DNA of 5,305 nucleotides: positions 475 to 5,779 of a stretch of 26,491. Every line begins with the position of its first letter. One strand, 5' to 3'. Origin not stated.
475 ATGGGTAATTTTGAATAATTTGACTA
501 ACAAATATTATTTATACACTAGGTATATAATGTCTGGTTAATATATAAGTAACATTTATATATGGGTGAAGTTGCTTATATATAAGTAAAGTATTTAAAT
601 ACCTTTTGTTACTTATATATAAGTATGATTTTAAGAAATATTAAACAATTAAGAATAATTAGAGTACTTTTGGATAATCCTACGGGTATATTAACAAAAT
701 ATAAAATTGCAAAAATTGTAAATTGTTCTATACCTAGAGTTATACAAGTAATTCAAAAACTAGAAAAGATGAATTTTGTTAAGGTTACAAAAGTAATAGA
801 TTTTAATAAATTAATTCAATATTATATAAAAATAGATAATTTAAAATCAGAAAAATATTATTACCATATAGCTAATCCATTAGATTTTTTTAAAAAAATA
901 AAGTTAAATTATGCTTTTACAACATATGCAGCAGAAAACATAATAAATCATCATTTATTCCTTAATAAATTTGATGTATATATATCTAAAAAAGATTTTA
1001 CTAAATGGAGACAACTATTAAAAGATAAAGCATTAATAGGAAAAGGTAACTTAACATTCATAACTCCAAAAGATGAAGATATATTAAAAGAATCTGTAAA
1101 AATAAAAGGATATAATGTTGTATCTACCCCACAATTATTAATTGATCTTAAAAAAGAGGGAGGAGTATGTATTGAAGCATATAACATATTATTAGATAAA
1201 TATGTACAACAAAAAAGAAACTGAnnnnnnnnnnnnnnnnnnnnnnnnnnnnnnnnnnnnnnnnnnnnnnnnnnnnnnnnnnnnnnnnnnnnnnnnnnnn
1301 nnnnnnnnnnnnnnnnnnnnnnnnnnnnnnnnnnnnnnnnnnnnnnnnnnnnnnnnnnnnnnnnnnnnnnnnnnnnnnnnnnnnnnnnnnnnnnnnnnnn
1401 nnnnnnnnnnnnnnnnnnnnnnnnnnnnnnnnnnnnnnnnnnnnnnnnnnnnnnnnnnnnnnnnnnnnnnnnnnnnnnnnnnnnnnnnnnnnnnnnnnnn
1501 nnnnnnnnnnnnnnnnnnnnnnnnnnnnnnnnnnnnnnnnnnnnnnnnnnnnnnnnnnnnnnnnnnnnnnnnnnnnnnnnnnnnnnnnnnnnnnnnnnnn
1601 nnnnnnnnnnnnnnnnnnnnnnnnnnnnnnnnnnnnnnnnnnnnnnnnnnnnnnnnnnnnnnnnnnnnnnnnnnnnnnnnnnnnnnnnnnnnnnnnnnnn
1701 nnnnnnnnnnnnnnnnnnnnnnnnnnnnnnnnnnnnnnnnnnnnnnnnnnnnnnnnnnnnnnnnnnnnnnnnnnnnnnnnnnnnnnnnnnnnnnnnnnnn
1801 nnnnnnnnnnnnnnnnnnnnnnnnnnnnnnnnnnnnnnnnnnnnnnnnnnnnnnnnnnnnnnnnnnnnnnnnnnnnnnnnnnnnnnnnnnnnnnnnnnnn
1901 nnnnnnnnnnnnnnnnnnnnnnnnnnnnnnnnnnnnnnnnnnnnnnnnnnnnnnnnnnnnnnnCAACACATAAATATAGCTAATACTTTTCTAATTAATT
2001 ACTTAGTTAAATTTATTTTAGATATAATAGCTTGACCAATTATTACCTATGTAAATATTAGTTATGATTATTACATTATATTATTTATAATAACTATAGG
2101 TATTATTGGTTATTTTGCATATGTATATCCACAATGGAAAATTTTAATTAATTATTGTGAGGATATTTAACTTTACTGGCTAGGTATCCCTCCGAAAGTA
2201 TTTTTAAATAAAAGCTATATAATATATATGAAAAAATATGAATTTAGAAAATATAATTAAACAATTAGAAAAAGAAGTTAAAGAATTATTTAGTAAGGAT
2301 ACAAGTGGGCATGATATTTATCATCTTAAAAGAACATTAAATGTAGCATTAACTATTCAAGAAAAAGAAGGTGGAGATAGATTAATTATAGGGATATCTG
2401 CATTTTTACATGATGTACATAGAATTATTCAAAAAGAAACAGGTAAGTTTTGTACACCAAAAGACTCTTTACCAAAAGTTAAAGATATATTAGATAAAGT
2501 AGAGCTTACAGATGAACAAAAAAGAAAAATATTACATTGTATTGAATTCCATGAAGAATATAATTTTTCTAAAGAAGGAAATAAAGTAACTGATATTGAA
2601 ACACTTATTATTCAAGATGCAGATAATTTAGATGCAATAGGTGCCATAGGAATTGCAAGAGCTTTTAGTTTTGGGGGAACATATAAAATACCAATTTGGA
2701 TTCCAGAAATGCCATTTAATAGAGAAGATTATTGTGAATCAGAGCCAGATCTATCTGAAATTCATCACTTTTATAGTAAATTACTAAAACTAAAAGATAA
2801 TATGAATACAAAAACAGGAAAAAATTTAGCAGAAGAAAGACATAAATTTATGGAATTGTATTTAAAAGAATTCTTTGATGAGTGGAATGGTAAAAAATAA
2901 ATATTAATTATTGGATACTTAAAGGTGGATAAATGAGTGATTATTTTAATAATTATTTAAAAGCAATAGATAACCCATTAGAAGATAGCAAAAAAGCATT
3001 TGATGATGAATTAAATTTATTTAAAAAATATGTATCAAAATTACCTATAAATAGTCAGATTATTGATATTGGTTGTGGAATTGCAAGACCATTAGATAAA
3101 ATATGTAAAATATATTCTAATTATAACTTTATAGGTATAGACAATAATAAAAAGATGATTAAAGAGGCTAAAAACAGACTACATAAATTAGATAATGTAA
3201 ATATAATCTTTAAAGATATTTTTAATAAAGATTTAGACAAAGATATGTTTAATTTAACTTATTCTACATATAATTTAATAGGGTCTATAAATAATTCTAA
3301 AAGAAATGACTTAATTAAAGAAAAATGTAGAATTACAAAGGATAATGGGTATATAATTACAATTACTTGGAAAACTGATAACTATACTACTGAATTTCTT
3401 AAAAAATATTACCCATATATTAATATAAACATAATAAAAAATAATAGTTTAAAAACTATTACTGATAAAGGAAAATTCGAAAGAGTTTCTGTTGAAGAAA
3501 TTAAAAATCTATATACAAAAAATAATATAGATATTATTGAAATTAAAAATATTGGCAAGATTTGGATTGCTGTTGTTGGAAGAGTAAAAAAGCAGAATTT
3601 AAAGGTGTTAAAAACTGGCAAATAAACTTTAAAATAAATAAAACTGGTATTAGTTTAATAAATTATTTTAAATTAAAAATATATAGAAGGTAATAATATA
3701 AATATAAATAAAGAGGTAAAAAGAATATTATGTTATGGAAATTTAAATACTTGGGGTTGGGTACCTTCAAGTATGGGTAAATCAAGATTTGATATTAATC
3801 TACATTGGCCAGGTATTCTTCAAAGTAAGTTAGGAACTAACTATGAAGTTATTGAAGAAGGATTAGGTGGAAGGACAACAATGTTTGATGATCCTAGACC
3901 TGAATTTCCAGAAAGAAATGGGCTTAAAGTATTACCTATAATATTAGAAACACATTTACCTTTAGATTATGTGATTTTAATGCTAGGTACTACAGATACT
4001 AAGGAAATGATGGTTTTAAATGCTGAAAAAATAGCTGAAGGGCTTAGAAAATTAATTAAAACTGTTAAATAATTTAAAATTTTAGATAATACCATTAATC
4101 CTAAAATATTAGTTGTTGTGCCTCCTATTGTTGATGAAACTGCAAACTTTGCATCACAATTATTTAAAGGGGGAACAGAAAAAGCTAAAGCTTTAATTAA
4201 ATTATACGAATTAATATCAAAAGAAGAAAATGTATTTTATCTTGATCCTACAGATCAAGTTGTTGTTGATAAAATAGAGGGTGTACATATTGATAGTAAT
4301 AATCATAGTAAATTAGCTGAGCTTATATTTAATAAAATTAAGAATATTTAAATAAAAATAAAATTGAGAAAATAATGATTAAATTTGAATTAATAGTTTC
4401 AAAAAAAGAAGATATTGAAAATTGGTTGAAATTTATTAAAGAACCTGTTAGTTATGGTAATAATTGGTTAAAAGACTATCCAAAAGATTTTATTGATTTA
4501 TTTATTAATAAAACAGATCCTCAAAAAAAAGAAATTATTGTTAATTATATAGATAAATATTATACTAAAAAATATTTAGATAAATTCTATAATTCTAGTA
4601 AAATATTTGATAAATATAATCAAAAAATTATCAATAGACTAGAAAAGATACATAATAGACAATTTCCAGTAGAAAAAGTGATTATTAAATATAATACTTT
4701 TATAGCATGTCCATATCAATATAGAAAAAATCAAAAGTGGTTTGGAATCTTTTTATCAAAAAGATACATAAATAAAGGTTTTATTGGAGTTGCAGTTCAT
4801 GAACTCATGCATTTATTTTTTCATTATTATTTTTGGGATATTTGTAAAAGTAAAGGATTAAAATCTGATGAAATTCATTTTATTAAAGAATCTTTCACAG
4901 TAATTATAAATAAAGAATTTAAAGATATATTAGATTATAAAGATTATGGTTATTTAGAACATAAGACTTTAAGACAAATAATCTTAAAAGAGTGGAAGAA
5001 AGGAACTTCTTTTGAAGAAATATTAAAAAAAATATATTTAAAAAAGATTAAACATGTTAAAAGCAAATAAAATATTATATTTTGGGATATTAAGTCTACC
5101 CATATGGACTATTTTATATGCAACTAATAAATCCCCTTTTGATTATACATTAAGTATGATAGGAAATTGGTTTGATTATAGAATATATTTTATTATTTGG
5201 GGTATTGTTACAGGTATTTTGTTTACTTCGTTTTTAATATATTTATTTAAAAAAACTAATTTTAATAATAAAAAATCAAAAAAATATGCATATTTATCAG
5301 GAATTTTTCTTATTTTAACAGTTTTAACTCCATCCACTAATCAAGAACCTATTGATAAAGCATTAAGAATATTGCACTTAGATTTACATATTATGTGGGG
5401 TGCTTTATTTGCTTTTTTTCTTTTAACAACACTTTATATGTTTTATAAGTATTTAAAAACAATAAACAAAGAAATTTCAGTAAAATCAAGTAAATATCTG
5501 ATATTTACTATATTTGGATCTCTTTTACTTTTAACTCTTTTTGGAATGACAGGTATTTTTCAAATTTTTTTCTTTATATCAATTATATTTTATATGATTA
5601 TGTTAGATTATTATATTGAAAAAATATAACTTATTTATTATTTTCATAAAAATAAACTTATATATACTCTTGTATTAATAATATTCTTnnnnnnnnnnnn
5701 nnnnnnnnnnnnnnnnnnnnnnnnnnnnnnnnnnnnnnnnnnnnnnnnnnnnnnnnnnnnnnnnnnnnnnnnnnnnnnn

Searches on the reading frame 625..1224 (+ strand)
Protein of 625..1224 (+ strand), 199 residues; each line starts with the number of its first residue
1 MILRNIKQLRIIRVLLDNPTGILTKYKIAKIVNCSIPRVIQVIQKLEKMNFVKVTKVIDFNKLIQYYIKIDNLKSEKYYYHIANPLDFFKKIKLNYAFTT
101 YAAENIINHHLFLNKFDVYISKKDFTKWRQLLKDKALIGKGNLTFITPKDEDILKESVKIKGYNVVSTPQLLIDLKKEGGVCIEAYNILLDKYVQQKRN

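Call 22: search_protein_families(library=pfam, proteins=[window:625-1224:+], max_evalue=0.01)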
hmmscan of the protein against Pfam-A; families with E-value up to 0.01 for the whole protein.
window:625-1224:+ (199 aa): 4 families
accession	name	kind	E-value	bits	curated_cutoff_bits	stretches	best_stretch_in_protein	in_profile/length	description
PF13412.12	HTH_24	-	0.00058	19.8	21.9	1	4-53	1-48/48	Winged helix-turn-helix DNA-binding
PF01978.25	TrmB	-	0.00096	19.4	25.6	1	22-58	22-58/68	Sugar-specific transcriptional regulator TrmB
PF01047.28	MarR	-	0.0016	18.7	24.6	1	6-55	3-50/59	MarR family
PF11036.13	YqgB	-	0.01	16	24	0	8-34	8-36/43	Virulence promoting factor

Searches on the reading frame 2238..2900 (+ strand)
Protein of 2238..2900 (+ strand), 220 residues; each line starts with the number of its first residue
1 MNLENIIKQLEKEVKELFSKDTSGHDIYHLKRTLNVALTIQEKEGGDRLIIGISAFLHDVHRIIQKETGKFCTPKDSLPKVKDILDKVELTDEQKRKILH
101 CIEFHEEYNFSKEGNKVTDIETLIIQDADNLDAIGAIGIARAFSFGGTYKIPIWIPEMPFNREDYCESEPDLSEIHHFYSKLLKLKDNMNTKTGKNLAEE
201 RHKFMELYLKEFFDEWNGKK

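Call 22: search_protein_families(library=pfam, proteins=[window:2238-2900:+], max_evalue=0.01)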
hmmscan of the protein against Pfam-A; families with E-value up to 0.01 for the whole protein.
window:2238-2900:+ (220 aa): 1 family
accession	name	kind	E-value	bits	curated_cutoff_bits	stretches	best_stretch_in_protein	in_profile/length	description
PF01966.28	HD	-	1.7e-08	35.2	22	1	27-133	2-115/116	HD domain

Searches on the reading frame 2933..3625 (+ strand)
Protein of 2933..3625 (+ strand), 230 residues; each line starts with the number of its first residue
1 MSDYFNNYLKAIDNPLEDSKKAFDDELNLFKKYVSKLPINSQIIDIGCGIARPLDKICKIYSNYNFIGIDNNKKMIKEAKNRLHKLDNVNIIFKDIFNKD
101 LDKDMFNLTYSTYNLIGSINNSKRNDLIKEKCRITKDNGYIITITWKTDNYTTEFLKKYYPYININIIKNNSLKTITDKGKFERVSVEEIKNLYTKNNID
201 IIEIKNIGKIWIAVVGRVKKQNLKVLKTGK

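Call 22: search_protein_families(library=pfam, proteins=[window:2933-3625:+], max_evalue=0.01)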
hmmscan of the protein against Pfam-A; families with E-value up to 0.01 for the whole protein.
window:2933-3625:+ (230 aa): 7 families
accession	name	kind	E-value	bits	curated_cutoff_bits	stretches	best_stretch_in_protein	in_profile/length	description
PF13847.12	Methyltransf_31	-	3.4e-12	46.7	27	1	41-147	5-113/145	Methyltransferase domain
PF13649.12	Methyltransf_25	-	1.5e-11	45.2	27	1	43-139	1-97/97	Methyltransferase domain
PF08241.18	Methyltransf_11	-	6.3e-08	33.6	21.2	1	44-142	1-94/95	Methyltransferase domain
PF08242.18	Methyltransf_12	-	1.6e-06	29.2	30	1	44-138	1-95/98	Methyltransferase domain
PF02390.23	Methyltransf_4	-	2.6e-06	27.5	24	1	42-97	4-61/173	Putative methyltransferase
PF01209.24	Ubie_methyltran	-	0.0012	18.7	20.1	1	40-161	48-167/233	ubiE/COQ5 methyltransferase family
PF01135.25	PCMT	-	0.0076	16.5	20.3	0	32-94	67-129/210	Protein-L-isoaspartate(D-aspartate) O-methyltransferase (PCMT)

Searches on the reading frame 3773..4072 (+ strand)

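Call 22: search_protein_families(library=pfam, proteins=[window:3773-4072:+], max_evalue=0.01)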
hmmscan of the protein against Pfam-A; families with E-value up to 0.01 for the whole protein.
window:3773-4072:+ (99 aa): 1 family
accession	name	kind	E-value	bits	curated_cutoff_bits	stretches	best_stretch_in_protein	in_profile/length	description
PF13472.12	Lipase_GDSL_2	-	2.3e-05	25.4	32.9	1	12-98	19-96/178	GDSL-like Lipase/Acylhydrolase family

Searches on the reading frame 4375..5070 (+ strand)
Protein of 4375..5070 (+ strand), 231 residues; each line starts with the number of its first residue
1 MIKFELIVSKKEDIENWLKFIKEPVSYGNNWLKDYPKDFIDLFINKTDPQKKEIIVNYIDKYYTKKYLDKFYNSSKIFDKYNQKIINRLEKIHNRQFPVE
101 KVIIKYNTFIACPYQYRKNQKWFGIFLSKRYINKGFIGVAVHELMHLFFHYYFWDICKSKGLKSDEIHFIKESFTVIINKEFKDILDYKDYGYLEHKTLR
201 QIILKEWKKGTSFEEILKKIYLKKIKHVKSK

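Call 22: search_protein_families(library=pfam, proteins=[window:4375-5070:+], max_evalue=0.01)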
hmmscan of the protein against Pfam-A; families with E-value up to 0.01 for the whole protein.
window:4375-5070:+ (231 aa): 1 family
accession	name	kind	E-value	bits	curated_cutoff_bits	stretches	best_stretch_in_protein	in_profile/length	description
PF25408.1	AAA_lid_NAV1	-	0.0089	16.2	27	0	83-123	22-61/115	NAV1-like, AAA+ ATPase lid domain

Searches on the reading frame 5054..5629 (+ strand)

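Call 22: search_protein_families(library=pfam, proteins=[window:5054-5629:+], max_evalue=0.01)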
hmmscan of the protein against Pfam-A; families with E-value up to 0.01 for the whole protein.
window:5054-5629:+ (191 aa): 1 family
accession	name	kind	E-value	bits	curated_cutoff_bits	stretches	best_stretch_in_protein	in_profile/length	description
PF06197.19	DUF998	-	0.0016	18.6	30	1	13-184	6-181/184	Protein of unknown function (DUF998)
